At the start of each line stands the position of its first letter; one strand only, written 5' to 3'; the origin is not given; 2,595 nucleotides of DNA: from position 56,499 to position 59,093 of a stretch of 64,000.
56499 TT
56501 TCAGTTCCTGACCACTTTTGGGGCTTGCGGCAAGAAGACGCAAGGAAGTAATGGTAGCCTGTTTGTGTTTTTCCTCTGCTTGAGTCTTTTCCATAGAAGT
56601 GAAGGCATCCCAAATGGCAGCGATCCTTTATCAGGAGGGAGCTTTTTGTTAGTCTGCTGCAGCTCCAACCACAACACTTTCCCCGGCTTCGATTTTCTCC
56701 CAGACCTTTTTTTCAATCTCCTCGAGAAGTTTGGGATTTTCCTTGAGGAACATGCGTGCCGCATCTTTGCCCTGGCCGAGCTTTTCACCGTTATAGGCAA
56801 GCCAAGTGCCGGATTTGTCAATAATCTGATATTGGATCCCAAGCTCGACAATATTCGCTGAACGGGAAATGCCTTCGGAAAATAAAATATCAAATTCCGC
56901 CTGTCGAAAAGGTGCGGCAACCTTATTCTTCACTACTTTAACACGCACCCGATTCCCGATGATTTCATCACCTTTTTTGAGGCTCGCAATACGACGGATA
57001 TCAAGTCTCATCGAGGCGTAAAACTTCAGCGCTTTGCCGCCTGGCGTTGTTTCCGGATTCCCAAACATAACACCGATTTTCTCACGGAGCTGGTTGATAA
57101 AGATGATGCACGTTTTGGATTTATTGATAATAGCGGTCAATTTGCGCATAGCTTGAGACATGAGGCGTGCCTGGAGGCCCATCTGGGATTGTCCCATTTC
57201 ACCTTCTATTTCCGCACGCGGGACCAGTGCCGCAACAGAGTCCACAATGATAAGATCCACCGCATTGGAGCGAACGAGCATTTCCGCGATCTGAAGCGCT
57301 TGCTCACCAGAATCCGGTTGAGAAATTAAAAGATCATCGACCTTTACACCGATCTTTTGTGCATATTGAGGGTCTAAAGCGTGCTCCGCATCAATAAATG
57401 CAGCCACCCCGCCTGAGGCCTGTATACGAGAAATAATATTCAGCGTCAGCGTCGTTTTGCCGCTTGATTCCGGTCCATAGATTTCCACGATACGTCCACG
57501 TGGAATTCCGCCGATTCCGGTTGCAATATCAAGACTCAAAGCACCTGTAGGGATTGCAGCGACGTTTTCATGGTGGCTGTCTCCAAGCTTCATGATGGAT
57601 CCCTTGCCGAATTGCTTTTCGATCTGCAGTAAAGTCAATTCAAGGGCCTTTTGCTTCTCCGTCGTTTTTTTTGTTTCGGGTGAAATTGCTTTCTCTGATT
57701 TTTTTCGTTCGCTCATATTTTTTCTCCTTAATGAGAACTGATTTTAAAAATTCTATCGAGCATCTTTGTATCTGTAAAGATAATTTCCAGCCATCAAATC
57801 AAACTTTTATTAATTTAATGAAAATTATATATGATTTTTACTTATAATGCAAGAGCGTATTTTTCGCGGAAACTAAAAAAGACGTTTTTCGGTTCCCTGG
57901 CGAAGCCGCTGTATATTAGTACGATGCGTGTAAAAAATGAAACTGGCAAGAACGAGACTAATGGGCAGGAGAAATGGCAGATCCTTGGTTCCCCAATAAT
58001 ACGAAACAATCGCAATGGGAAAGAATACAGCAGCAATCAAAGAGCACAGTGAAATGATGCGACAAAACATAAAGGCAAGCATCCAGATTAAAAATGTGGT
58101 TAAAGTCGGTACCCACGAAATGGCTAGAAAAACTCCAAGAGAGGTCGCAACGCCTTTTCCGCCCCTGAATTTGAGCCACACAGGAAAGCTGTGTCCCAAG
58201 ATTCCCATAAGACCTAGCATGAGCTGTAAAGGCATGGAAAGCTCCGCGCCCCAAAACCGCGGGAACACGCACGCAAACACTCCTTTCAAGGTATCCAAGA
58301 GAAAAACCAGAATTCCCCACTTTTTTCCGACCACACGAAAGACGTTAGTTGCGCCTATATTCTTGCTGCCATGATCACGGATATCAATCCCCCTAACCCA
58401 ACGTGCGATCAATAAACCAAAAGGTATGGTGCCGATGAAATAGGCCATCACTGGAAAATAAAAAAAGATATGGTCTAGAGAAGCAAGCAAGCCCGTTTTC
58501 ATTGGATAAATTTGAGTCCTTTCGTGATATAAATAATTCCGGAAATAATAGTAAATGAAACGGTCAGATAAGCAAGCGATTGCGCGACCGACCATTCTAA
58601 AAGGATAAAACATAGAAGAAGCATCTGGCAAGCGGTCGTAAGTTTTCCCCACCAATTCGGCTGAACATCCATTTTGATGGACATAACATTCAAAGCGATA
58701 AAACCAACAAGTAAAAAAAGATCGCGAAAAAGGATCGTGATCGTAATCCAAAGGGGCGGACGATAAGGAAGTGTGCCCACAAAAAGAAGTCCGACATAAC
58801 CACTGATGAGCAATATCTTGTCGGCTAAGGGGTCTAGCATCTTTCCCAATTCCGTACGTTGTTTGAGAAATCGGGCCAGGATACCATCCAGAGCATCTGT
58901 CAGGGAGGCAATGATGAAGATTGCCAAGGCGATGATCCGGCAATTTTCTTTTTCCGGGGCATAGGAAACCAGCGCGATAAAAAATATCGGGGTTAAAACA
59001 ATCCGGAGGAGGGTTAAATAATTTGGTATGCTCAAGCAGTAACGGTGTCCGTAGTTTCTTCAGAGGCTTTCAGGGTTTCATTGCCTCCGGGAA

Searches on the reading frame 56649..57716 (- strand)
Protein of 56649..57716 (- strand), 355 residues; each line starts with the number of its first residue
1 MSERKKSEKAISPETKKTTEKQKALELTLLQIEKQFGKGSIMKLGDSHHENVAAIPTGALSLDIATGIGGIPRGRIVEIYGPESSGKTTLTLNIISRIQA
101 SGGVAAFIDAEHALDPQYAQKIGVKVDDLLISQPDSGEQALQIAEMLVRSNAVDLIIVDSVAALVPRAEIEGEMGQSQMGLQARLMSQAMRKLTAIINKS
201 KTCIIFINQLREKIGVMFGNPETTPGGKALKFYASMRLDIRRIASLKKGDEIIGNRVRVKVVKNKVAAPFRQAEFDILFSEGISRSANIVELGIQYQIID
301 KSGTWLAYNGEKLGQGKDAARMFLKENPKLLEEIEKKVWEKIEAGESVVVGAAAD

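Call 67: search_protein_families(library=pfam, proteins=[window:56649-57716:-], max_evalue=0.001)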
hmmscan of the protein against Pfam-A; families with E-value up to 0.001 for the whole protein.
window:56649-57716:- (355 aa): 8 families
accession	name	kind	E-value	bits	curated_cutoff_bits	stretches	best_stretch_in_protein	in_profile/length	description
PF00154.27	RecA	-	2.7e-139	463.4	27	1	23-284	1-262/262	recA bacterial DNA recombination protein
PF21096.2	RecA_C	-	1.8e-21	76.4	27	1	288-342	2-56/57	RecA C-terminal domain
PF08423.17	Rad51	-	6.9e-11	42.3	22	1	50-242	3-211/244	Rad51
PF01637.24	ATPase_2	-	2.9e-06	27.7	33.2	1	75-208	21-117/225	ATPase domain predominantly from Archaea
PF06745.19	ATPase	-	0.0002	21.2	26.6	1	55-108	1-54/231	KaiC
PF13481.12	AAA_25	-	0.00085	19.4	27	0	71-98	30-57/195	AAA domain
PF13191.12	AAA_16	-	0.00089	20.2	32.6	0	72-208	22-139/167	AAA ATPase domain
PF13479.12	AAA_24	-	0.0009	19.6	27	0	77-211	5-131/195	AAA domain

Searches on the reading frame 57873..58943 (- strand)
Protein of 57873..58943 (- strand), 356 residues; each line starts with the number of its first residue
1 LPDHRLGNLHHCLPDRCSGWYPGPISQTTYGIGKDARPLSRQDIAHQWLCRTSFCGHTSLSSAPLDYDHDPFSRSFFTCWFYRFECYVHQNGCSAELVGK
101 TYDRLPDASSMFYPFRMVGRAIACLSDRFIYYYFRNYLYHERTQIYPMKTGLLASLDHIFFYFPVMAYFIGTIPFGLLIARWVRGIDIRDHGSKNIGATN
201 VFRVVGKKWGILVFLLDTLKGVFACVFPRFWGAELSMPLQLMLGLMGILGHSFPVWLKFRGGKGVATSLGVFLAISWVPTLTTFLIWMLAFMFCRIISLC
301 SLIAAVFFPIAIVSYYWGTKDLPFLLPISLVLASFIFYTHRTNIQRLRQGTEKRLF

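Call 67: search_protein_families(library=pfam, proteins=[window:57873-58943:-], max_evalue=0.001)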
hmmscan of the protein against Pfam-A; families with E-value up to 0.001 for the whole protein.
window:57873-58943:- (356 aa): 1 family
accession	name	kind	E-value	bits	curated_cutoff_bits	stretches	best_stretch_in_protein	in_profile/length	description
PF02660.20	G3P_acyltransf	-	1.2e-55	188.5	24.1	1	166-347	1-164/164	Glycerol-3-phosphate acyltransferase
